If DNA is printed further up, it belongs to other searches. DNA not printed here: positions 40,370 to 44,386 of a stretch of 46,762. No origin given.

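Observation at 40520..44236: A 1238-aa secreted protein of unknown function occupies the SBP slot of the second permease pair and is translationally coupled to it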

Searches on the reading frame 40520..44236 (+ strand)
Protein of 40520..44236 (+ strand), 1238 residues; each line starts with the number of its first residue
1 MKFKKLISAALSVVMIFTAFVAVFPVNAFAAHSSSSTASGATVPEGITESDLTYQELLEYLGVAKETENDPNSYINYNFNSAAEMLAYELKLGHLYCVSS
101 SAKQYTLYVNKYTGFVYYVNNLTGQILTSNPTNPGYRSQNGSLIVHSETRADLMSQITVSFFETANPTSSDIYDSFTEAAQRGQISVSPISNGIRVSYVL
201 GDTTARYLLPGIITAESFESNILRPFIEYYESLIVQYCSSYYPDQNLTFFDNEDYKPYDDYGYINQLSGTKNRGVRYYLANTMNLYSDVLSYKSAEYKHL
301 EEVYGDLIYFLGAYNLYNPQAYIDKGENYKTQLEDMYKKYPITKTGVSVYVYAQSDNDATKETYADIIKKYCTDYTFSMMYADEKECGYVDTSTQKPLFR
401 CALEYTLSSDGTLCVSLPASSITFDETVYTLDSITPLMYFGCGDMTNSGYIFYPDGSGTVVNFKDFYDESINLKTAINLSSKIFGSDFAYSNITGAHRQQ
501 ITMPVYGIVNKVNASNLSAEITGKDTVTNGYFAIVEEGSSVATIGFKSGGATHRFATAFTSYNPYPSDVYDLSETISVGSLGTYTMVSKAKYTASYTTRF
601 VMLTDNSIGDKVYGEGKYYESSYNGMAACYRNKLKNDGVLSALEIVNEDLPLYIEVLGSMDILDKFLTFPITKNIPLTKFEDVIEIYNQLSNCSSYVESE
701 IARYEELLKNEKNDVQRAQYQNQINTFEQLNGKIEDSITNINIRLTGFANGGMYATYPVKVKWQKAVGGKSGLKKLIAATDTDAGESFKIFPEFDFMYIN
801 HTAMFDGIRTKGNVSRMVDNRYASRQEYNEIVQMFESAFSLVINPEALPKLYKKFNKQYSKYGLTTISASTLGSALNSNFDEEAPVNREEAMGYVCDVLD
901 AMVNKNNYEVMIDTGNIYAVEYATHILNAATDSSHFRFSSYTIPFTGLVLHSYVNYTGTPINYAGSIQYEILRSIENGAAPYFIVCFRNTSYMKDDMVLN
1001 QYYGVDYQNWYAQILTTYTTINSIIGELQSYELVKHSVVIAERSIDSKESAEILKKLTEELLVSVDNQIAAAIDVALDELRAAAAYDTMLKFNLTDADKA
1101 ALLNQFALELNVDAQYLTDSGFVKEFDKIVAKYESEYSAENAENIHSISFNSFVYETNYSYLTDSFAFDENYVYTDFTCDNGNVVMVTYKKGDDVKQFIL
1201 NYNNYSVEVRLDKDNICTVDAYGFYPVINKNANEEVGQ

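Call 6: search_protein_families(library=pfam, proteins=[window:40520-44236:+], max_evalue=0.01)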
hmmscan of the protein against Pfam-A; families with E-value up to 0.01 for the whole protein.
window:40520-44236:+ (1238 aa): 1 family
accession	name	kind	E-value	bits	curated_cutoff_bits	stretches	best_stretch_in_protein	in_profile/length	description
PF18952.6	DUF5696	-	9.2e-114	381.6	25.6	2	735-1039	278-576/612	Family of unknown function (DUF5696)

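Call 7: search_protein_families(library=ncbifam, proteins=[window:40520-44236:+], max_evalue=0.01)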
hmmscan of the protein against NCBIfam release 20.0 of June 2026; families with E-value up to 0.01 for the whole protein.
window:40520-44236:+ (1238 aa): 0 families

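Call 10: search_solved_structures(query=window:40520-44233:+, max_evalue=10)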
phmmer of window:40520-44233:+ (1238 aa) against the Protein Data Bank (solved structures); distinct sequences matched with E-value up to 10: 1.
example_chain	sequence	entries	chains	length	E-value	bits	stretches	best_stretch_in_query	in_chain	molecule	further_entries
4f21_A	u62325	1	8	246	0.24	12.6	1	729-787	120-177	Carboxylesterase/phospholipase family protein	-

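Call 11: find_homologous_proteins(query=window:40520-44233:+, max_evalue=0.00001)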
Query window:40520-44233:+ (1238 aa): 331 proteins with E <= 0.00001 among 8000 candidates; the best 120 are listed.
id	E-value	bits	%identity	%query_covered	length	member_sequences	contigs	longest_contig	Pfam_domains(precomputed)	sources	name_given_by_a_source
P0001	0.0e+0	2764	100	100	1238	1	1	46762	PF18952.7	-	-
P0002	0.0e+0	1518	57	99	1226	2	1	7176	PF18952.7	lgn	-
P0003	0.0e+0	1511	58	98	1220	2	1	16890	PF18952.7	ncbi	-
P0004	0.0e+0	1508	57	99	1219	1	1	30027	PF18952.7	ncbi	-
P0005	0.0e+0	1506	57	99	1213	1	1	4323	PF18952.7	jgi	jgi:hypothetical protein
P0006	0.0e+0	1499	56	99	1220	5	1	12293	PF18952.7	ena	-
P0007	0.0e+0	1475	57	98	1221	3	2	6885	PF18952.7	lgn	-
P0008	0.0e+0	1462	55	99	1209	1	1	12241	PF18952.7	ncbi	-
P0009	0.0e+0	1461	56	99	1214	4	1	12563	PF18952.7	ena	-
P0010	0.0e+0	1461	56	99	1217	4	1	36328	PF18952.7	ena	-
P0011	0.0e+0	1456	56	99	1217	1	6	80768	PF18952.7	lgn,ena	-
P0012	0.0e+0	1453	56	99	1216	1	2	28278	PF18952.7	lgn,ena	-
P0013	0.0e+0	1447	56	99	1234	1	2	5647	PF18952.7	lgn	-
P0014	0.0e+0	1447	55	98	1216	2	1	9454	PF18952.7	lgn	-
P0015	0.0e+0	1444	54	99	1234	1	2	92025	PF18952.7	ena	-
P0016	0.0e+0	1437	56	99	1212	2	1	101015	PF18952.7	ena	-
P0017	0.0e+0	1434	55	99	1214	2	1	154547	PF18952.7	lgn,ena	-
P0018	0.0e+0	1433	55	99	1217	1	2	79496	PF18952.7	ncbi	-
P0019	0.0e+0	1425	55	99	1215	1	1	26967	PF18952.7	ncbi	-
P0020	0.0e+0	1424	54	99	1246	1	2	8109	PF18952.7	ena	-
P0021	0.0e+0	1422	54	99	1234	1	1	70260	PF18952.7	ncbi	-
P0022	0.0e+0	1417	54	99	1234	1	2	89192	PF18952.7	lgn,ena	-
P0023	0.0e+0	1412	54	99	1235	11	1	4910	PF18952.7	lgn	-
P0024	0.0e+0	1409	55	98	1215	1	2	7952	PF18952.7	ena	-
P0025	0.0e+0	1407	53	99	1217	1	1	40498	PF18952.7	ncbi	-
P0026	0.0e+0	1402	55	99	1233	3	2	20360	PF18952.7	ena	-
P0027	0.0e+0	1400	55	99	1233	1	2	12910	PF18952.7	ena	-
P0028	0.0e+0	1394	54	98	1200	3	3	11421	PF18952.7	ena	-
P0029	0.0e+0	1391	54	98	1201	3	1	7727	PF18952.7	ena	-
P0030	0.0e+0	1391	54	97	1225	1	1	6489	PF18952.7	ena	-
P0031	0.0e+0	1390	53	99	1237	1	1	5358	PF18952.7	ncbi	-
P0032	0.0e+0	1381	54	99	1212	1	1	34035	PF18952.7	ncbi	-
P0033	0.0e+0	1381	54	99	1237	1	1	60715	PF18952.7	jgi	jgi:hypothetical protein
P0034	0.0e+0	1359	54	99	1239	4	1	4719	PF18952.7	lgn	-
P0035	0.0e+0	1356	53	99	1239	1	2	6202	PF18952.7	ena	-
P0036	0.0e+0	1348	52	99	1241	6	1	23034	PF18952.7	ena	-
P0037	0.0e+0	1347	53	92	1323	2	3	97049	PF18952.7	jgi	-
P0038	0.0e+0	1341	53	99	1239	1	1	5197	PF18952.7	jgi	-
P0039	0.0e+0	1341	52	99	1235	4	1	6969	PF18952.7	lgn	-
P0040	0.0e+0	1338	52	99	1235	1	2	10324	PF18952.7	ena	-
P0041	0.0e+0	1334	52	94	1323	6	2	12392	PF18952.7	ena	-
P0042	0.0e+0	1328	52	99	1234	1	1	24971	PF18952.7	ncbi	-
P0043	0.0e+0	1323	53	98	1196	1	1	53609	PF18952.7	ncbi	-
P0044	0.0e+0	1316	52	99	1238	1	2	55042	PF18952.7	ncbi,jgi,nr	ncbi:MAG: hypothetical protein E7612_01750 [Ruminococcaceae bacterium]|nr:hypothetical protein [Osci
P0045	0.0e+0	1309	52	93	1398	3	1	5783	PF18952.7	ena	-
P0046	0.0e+0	1299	52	93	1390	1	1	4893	PF18952.7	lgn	-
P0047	0.0e+0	1292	51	99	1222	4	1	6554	PF18952.7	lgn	-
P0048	0.0e+0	1291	50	99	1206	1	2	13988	PF18952.7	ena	-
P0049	0.0e+0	1291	51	93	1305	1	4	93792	PF18952.7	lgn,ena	-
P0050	0.0e+0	1289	52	93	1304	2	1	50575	PF18952.7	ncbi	-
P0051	0.0e+0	1289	51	99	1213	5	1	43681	PF18952.7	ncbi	-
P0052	0.0e+0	1281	50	99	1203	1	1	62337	PF18952.7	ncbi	-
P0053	0.0e+0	1280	51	93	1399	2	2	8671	PF18952.7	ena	-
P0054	0.0e+0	1277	50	99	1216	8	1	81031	PF18952.7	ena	-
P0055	0.0e+0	1277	50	99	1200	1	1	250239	PF18952.7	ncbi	-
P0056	0.0e+0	1276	52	91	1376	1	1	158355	PF18952.7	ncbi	-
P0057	0.0e+0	1276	51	97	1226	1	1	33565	PF18952.7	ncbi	-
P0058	0.0e+0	1275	51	99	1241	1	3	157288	PF18952.7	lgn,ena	-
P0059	0.0e+0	1273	49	99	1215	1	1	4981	PF18952.7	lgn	-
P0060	0.0e+0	1272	50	99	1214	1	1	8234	PF18952.7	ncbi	-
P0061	0.0e+0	1272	51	92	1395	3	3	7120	PF18952.7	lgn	-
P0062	0.0e+0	1272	51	93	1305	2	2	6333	PF18952.7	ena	-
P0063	0.0e+0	1271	50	99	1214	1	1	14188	PF18952.7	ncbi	-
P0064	0.0e+0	1269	51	99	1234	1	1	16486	PF18952.7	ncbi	-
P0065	0.0e+0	1269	52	92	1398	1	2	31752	PF18952.7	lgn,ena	-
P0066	0.0e+0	1264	50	99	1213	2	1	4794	PF18952.7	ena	-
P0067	0.0e+0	1264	49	99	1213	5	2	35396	PF18952.7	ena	-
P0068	0.0e+0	1261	49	99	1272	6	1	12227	PF18952.7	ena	-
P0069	0.0e+0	1254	51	98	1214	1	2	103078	PF18952.7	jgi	-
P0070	0.0e+0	1251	50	99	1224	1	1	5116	PF18952.7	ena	-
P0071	0.0e+0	1249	50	99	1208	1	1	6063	PF18952.7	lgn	-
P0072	0.0e+0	1247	51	98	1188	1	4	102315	PF18952.7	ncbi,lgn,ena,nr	ncbi:MAG: hypothetical protein IJY65_03870 [Clostridia bacterium]|nr:hypothetical protein [Clostridi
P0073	0.0e+0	1240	49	98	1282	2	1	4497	PF18952.7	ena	-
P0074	0.0e+0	1235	49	99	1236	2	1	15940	PF18952.7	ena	-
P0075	0.0e+0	1232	50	99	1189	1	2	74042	PF18952.7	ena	-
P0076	0.0e+0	1230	50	99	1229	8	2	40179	PF18952.7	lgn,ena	-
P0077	0.0e+0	1226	50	98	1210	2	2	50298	PF18952.7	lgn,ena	-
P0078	0.0e+0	1225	48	99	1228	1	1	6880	PF18952.7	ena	-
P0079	0.0e+0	1225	50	98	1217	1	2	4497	PF18952.7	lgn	-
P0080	0.0e+0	1224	50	99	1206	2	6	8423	PF18952.7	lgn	-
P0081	0.0e+0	1220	49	99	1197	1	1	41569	PF18952.7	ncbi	-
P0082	0.0e+0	1220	50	98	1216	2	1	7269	PF18952.7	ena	-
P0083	0.0e+0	1218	51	98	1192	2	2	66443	PF18952.7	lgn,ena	-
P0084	0.0e+0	1207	49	99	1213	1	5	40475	PF18952.7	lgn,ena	-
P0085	0.0e+0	1206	49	99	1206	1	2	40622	PF18952.7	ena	-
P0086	0.0e+0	1206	47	99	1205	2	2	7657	PF18952.7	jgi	-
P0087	0.0e+0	1202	48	99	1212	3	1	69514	PF18952.7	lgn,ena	-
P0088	0.0e+0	1200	50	97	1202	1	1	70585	PF18952.7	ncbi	-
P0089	0.0e+0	1198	47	99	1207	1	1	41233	PF18952.7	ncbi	-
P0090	0.0e+0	1192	48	99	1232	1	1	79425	PF18952.7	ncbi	-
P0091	0.0e+0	1190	49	99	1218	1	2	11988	PF18952.7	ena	-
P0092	0.0e+0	1189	49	98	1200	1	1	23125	PF18952.7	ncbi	-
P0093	0.0e+0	1189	48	99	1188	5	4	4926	PF18952.7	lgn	-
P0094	0.0e+0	1178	48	99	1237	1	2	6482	PF18952.7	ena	-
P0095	0.0e+0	1170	48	99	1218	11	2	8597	PF18952.7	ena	-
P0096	0.0e+0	1169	48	97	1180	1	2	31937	PF18952.7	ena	-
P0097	0.0e+0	1168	47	99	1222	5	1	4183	PF18952.7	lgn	-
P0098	0.0e+0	1163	49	93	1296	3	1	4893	PF18952.7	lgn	-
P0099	0.0e+0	1157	48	89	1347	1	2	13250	PF18952.7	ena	-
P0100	0.0e+0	1154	47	99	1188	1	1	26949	PF18952.7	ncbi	-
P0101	0.0e+0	1149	47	99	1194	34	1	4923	PF18952.7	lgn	-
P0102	0.0e+0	1148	47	99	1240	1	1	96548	PF18952.7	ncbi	-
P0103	0.0e+0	1141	46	93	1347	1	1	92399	PF18952.7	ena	-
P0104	0.0e+0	1136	47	99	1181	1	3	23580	PF18952.7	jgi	-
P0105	0.0e+0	1129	47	99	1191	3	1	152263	PF18952.7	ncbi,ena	-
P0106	0.0e+0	1121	46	99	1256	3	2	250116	PF18952.7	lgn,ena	-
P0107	0.0e+0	1119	47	99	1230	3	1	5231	PF18952.7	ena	-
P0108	0.0e+0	1119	47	98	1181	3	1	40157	PF18952.7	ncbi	-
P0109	0.0e+0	1117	47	99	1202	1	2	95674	PF18952.7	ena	-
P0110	0.0e+0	1115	47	98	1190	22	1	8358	PF18952.7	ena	-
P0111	0.0e+0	1114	46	99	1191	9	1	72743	PF18952.7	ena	-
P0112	0.0e+0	1109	47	99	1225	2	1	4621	PF18952.7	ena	-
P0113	0.0e+0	1109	47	97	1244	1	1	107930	PF18952.7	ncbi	-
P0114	0.0e+0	1107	45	100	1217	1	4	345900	PF18952.7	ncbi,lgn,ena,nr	ncbi:MAG: hypothetical protein IJ515_04460 [Clostridia bacterium]|nr:hypothetical protein [Clostridi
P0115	0.0e+0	1105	46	98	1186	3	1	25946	PF18952.7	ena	-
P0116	0.0e+0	1104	46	99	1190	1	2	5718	PF18952.7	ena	-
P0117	0.0e+0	1102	59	67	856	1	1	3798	PF18952.7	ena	-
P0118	0.0e+0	1099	46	99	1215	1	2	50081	PF18952.7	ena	-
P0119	0.0e+0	1099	46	98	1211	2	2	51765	PF18952.7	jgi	-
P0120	0.0e+0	1098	45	99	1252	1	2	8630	PF18952.7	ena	-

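Call 14: find_encoding_contigs(protein=P0114, flank=10000, max_places=2)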
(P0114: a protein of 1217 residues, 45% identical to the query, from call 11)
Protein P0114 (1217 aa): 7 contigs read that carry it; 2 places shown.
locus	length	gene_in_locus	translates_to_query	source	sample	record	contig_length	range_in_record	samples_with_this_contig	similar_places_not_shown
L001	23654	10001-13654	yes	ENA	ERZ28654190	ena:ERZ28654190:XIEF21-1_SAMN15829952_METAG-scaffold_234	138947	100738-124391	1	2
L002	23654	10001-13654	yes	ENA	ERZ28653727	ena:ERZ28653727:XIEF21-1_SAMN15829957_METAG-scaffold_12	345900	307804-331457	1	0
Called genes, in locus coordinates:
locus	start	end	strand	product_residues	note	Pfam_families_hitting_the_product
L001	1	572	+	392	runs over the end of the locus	PF00155:Aminotran_1_2 (weak), PF00266:Aminotran_5, PF01041:DegT_DnrJ_EryC1 (weak)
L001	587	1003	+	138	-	PF01592:NifU_N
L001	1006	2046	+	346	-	PF03054:tRNA_Me_trans, PF20259:tRNA_Me_trans_M, PF20258:tRNA_Me_trans_C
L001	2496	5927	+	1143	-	PF01547:SBP_bac_1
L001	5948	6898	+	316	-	PF00528:BPD_transp_1 (weak)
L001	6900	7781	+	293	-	PF00528:BPD_transp_1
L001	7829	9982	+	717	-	PF01436:NHL (faint), PF04893:Yip1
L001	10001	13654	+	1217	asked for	PF18952:DUF5696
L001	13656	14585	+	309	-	PF00528:BPD_transp_1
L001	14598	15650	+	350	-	PF00528:BPD_transp_1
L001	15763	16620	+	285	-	PF00924:MS_channel_2nd, PF21082:MS_channel_3rd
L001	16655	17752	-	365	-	PF02653:BPD_transp_2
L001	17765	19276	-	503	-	PF00005:ABC_tran, PF13304:AAA_21 (faint), PF00005:ABC_tran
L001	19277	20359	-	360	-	PF13407:Peripla_BP_4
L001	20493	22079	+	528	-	PF00890:FAD_binding_2 (faint), PF01266:DAO (faint), PF21688:FAD-depend_C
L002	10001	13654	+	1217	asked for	PF18952:DUF5696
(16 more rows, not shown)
